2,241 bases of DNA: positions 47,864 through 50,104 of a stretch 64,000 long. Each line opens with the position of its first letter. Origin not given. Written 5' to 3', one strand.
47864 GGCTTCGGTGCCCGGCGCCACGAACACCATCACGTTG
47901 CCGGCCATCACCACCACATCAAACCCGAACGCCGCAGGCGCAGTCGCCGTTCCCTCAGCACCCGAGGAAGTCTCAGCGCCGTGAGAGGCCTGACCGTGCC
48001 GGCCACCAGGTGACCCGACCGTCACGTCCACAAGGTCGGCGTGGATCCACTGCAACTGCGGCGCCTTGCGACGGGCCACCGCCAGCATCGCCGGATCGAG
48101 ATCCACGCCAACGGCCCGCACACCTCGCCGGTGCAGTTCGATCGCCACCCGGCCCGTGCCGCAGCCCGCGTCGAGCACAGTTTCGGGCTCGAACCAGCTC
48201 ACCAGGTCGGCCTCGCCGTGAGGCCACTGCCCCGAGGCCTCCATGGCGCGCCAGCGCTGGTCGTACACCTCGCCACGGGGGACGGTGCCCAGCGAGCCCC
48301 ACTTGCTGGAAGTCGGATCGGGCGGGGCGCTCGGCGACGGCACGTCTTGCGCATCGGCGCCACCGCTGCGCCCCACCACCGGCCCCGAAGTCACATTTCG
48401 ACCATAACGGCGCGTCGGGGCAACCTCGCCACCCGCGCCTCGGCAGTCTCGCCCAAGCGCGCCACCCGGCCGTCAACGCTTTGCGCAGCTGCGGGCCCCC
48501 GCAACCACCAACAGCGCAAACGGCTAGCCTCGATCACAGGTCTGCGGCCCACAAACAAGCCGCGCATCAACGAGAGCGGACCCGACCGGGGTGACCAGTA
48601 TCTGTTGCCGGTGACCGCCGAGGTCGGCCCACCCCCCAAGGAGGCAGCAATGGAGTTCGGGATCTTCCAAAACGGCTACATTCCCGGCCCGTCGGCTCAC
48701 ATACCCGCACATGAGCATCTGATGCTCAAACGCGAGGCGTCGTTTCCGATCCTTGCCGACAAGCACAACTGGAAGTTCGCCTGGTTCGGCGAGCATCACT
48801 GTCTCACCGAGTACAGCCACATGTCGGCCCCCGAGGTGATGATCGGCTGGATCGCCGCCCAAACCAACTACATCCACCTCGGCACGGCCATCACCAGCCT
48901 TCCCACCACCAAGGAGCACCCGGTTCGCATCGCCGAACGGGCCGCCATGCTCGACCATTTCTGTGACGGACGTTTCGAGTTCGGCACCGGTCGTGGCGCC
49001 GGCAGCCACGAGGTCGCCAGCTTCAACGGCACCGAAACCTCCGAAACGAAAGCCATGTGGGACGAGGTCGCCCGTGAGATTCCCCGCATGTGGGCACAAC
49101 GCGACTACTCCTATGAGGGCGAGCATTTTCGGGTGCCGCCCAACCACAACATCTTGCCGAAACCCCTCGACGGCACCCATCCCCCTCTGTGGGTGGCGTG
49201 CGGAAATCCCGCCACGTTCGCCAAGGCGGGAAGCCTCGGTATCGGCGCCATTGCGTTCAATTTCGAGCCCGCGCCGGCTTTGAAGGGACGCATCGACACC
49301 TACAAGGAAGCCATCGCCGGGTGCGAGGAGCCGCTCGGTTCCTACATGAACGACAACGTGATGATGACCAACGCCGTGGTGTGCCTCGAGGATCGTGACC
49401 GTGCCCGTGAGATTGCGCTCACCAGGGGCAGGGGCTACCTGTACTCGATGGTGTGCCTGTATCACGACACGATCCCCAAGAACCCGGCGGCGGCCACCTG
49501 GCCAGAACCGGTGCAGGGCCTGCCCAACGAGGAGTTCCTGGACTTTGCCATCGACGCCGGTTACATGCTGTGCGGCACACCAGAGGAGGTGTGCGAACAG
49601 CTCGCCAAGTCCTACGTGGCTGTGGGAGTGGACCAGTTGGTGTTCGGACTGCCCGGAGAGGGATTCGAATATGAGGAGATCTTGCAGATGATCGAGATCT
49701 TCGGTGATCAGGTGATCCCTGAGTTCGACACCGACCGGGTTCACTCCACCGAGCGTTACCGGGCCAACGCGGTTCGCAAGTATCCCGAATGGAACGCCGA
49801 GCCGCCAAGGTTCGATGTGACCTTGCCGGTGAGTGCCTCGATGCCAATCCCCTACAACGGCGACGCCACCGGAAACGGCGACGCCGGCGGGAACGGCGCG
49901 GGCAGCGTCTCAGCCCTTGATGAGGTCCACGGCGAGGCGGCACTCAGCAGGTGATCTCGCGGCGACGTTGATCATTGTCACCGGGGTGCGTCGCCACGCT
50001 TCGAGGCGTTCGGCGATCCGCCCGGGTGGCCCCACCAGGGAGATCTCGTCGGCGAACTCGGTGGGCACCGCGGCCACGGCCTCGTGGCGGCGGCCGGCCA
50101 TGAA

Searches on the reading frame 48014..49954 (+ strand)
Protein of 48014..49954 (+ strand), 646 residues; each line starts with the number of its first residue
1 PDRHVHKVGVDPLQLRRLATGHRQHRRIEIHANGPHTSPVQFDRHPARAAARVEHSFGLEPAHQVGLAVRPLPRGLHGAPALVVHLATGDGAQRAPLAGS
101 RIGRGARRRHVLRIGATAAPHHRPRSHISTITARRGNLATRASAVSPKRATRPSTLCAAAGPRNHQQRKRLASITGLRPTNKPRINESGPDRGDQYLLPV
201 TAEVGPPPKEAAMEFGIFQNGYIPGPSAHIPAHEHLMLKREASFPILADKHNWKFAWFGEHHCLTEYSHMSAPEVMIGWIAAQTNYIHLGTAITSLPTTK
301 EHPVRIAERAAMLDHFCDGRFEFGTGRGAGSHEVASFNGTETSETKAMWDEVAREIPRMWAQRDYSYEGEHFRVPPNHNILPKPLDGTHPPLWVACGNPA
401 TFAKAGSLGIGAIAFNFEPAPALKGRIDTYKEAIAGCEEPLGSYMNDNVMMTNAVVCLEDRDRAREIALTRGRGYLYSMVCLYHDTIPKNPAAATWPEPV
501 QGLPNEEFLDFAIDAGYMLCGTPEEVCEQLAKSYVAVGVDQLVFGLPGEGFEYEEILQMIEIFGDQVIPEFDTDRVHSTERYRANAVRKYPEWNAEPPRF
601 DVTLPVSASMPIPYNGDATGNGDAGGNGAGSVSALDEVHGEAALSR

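Call 75: search_protein_families(library=pfam, proteins=[window:48014-49954:+], max_evalue=0.00001)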
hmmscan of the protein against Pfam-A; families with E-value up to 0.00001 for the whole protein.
window:48014-49954:+ (646 aa): 1 family
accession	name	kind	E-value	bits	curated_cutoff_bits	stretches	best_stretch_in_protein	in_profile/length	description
PF00296.26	Bac_luciferase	-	1.4e-40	140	27.9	1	247-541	31-314/314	Luciferase-like monooxygenase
